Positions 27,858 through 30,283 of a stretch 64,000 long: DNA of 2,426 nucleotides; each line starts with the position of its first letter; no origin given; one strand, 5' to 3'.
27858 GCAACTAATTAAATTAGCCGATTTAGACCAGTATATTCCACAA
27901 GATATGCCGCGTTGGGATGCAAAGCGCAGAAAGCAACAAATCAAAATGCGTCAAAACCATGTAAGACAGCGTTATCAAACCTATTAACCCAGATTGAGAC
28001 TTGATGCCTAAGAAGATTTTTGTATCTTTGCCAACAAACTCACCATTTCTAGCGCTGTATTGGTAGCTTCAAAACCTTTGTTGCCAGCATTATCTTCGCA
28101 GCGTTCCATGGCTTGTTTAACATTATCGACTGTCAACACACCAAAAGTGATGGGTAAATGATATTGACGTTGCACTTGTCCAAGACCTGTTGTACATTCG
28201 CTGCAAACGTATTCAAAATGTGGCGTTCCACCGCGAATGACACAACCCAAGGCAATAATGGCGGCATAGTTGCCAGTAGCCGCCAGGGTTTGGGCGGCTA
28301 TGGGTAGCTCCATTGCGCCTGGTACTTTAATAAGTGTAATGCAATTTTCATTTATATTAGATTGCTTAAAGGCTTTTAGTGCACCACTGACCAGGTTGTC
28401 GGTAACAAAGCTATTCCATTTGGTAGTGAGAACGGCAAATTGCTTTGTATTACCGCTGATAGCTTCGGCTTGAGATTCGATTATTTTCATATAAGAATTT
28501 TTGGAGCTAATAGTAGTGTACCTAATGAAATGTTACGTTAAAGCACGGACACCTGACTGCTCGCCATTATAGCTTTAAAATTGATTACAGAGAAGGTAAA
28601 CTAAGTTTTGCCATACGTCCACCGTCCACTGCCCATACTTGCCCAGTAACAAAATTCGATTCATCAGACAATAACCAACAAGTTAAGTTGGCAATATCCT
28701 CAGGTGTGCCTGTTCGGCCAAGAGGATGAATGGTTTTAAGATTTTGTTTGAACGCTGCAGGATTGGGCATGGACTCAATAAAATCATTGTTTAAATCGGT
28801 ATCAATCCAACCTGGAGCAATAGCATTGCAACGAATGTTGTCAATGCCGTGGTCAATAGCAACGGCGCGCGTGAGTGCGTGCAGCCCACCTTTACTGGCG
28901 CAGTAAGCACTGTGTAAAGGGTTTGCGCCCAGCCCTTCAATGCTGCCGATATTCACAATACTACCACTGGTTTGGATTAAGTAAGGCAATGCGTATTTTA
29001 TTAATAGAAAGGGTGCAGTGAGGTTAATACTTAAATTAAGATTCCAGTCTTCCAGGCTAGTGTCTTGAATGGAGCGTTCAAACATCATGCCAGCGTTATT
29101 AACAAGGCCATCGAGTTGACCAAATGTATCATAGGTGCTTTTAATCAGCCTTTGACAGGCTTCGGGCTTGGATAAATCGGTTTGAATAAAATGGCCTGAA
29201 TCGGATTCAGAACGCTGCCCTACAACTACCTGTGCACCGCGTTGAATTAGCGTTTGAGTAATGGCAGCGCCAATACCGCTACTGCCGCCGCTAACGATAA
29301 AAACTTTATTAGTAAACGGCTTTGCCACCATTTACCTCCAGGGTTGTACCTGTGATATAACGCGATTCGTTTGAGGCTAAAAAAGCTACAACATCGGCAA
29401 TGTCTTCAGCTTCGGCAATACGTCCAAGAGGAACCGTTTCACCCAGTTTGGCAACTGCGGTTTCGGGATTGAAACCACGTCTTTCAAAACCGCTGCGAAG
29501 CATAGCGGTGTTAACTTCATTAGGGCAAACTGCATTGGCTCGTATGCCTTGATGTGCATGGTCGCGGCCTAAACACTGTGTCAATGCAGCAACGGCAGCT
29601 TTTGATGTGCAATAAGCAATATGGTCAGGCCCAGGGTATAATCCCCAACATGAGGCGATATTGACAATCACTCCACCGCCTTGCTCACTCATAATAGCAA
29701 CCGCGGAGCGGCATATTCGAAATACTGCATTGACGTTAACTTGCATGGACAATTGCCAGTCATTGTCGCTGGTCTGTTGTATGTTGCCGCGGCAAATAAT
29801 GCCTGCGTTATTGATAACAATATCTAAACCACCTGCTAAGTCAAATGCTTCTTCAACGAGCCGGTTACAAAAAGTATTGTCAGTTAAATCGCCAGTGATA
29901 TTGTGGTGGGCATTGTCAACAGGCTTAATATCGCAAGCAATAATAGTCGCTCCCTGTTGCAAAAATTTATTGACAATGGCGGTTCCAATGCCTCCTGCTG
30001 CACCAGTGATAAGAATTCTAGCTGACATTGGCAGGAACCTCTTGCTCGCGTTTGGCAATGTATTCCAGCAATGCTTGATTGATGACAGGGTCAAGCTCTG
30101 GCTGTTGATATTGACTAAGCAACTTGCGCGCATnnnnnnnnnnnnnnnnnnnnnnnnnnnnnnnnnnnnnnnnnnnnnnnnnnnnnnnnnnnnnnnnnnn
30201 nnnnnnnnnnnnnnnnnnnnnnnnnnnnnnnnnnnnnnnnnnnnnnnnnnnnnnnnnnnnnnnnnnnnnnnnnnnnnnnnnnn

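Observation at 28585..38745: Catabolic operon around a non-pyrrolysine MttB-family methyltransferase with no corrinoid partner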

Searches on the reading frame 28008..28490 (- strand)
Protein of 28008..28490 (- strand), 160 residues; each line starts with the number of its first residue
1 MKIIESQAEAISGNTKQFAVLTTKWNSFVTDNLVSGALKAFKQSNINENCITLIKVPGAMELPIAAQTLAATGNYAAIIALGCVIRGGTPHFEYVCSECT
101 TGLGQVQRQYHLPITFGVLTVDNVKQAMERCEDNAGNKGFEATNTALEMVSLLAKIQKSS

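Call 3: search_protein_families(library=pfam, proteins=[window:28008-28490:-])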
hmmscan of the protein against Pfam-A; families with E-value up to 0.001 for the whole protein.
window:28008-28490:- (160 aa): 1 family
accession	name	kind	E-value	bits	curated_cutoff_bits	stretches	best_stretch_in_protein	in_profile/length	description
PF00885.24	DMRL_synthase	-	1.7e-50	171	26.7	1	17-153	3-138/139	6,7-dimethyl-8-ribityllumazine synthase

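Call 4: search_protein_families(library=ncbifam, proteins=[window:28008-28490:-])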
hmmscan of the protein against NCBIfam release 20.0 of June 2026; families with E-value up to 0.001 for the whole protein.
window:28008-28490:- (160 aa): 3 families
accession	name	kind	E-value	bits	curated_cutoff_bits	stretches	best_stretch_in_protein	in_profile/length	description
TIGR00114.1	lumazine-synth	equivalog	2.9e-45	153.7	84.6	1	17-152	2-137/138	6,7-dimethyl-8-ribityllumazine synthase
NF000814.0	PRK00061.2-2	equivalog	4.9e-33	114.2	174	1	14-156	16-158/160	6,7-dimethyl-8-ribityllumazine synthase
NF009084.0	PRK12419.1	equivalog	2.3e-22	79.3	160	1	12-158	10-159/166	6,7-dimethyl-8-ribityllumazine synthase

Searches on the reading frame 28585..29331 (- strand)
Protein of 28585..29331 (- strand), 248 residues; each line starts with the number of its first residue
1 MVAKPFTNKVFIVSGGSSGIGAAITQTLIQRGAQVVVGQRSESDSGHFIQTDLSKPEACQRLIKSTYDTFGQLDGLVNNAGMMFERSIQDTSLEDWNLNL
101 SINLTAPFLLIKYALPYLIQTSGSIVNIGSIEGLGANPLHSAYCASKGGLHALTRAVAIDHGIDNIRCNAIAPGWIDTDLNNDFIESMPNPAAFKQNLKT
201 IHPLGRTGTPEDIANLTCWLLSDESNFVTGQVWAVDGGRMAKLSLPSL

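Call 3: search_protein_families(library=pfam, proteins=[window:28585-29331:-])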
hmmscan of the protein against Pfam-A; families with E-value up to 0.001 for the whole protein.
window:28585-29331:- (248 aa): 5 families
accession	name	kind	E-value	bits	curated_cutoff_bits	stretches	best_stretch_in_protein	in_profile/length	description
PF13561.12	adh_short_C2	-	2.2e-59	201.3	27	1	18-238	6-234/236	Enoyl-(Acyl carrier protein) reductase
PF00106.31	adh_short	-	2.8e-45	154.7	26.6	1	9-184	1-190/195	short chain dehydrogenase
PF23441.1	SDR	-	4.1e-10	39.9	27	1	102-239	121-255/258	SDR-like rossmann domain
PF08659.16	KR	-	8.9e-10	39.2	22.6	1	11-155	3-161/180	KR domain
PF01370.27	Epimerase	-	0.00022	21.1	20.9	1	12-68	2-66/240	NAD dependent epimerase/dehydratase family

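Call 4: search_protein_families(library=ncbifam, proteins=[window:28585-29331:-])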
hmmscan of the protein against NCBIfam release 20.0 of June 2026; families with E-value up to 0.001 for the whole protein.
window:28585-29331:- (248 aa): 230 families (the best 25 are shown)
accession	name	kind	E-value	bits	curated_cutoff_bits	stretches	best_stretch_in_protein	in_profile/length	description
NF004791.0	PRK06138.1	equivalog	2e-66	223.9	312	1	7-241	4-251/252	SDR family oxidoreductase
NF052558.1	MBtsdlDhBudC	equivalog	6.7e-62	209.3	270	1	6-247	1-249/250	meso-2,3-butanediol dehydrogenase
NF005559.1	PRK07231.1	subfamily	1.1e-59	202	215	1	7-240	3-248/249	glucose 1-dehydrogenase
NF009466.0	PRK12826.1-2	subfamily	7.5e-57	192.6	222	1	8-241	3-246/248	3-oxoacyl-ACP reductase FabG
NF004818.0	PRK06172.1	equivalog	1.5e-56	191.5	336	1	4-241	3-252/253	SDR family oxidoreductase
NF004847.0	PRK06198.1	subfamily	1.7e-56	191.4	240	1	5-236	4-252/269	oxidoreductase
NF052562.1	RADHDNL4305835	equivalog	5.8e-53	179.9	400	1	6-242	5-252/252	NADP-dependent (R)-specific alcohol dehydrogenase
NF033173.0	anticapsin_BacC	exception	1.2e-51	175.6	525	1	7-241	3-251/252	dihydroanticapsin 7-dehydrogenase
NF006384.0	PRK08628.1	equivalog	5.8e-51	173.2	307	1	7-239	6-250/258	SDR family oxidoreductase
TIGR01830.1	3oxo_ACP_reduc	equivalog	1e-50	172.7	297.75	1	12-238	2-237/239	3-oxoacyl-[acyl-carrier-protein] reductase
NF009093.0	PRK12429.1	subfamily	1.3e-50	172.1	258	1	7-241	4-258/259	3-hydroxybutyrate dehydrogenase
NF052481.1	FucosDh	equivalog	1.3e-49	168.9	300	1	7-239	6-250/257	L-fucose dehydrogenase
NF005681.0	PRK07478.1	subfamily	1.9e-48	165.1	267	1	6-239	4-249/254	SDR family oxidoreductase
NF004198.0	PRK05653.1-3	equivalog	5.2e-48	163.7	296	1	7-240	6-247/248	3-oxoacyl-ACP reductase FabG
NF005007.0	PRK06398.1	equivalog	5.2e-48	163.5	341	1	5-245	4-251/259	aldose dehydrogenase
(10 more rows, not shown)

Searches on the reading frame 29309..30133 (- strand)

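Call 3: search_protein_families(library=pfam, proteins=[window:29309-30133:-])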
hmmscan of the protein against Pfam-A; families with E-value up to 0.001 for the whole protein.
window:29309-30133:- (274 aa): 5 families
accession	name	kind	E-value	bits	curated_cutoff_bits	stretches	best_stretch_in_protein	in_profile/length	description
PF13561.12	adh_short_C2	-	6.4e-52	176.9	27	1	44-270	1-234/236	Enoyl-(Acyl carrier protein) reductase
PF00106.31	adh_short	-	5.4e-48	163.5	26.6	1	40-216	3-191/195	short chain dehydrogenase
PF01370.27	Epimerase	-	1.4e-08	34.9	20.9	1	40-145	1-103/240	NAD dependent epimerase/dehydratase family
PF08659.16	KR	-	1.4e-06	28.7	22.6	0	78-187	57-162/180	KR domain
PF04321.23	RmlD_sub_bind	-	0.00013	21.6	27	1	39-143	2-88/287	RmlD substrate binding domain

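Call 4: search_protein_families(library=ncbifam, proteins=[window:29309-30133:-])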
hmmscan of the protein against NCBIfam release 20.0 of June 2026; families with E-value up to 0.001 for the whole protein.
window:29309-30133:- (274 aa): 231 families (the best 25 are shown)
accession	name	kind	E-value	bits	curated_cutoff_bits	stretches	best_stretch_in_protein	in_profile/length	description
NF004791.0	PRK06138.1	equivalog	9.7e-59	198.7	312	1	40-272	8-250/252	SDR family oxidoreductase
NF052558.1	MBtsdlDhBudC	equivalog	1.5e-56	191.8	270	1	40-271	6-241/250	meso-2,3-butanediol dehydrogenase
NF005559.1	PRK07231.1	subfamily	2.3e-56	191.1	215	1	40-272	7-248/249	glucose 1-dehydrogenase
NF009466.0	PRK12826.1-2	subfamily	2.7e-55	187.5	222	1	36-272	2-245/248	3-oxoacyl-ACP reductase FabG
NF005473.0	PRK07069.1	equivalog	1.9e-50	171.9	339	1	39-270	12-258/262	SDR family oxidoreductase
NF006074.0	PRK08220.1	equivalog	1.9e-50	171.8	312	1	39-271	10-247/251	2,3-dihydro-2,3-dihydroxybenzoate dehydrogenase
NF004198.0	PRK05653.1-3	equivalog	2e-50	171.6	296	1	39-272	9-247/248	3-oxoacyl-ACP reductase FabG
TIGR01830.1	3oxo_ACP_reduc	equivalog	5.2e-50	170.4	297.75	1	41-270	2-237/239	3-oxoacyl-[acyl-carrier-protein] reductase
NF005067.0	PRK06484.1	equivalog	5.2e-48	163.9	713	1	40-274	12-254/524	short chain dehydrogenase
TIGR03971.1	SDR_subfam_1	subfamily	5.5e-48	163.6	300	1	77-272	67-269/271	mycofactocin-coupled SDR family oxidoreductase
NF005007.0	PRK06398.1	equivalog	7.1e-48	163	341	1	40-271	10-245/259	aldose dehydrogenase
NF004713.0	PRK06057.1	equivalog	5.2e-47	160.5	404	1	40-271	12-249/257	3-oxoacyl-ACP reductase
TIGR04316.1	dhbA_paeA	equivalog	5.3e-47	160.5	300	1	40-271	1-247/250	2,3-dihydro-2,3-dihydroxybenzoate dehydrogenase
NF005118.0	PRK06550.1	equivalog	1.1e-46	159.6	270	1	37-271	5-233/236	3-oxoacyl-ACP reductase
NF005893.0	PRK07856.1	equivalog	1.4e-46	158.8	255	1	39-270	11-240/255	SDR family oxidoreductase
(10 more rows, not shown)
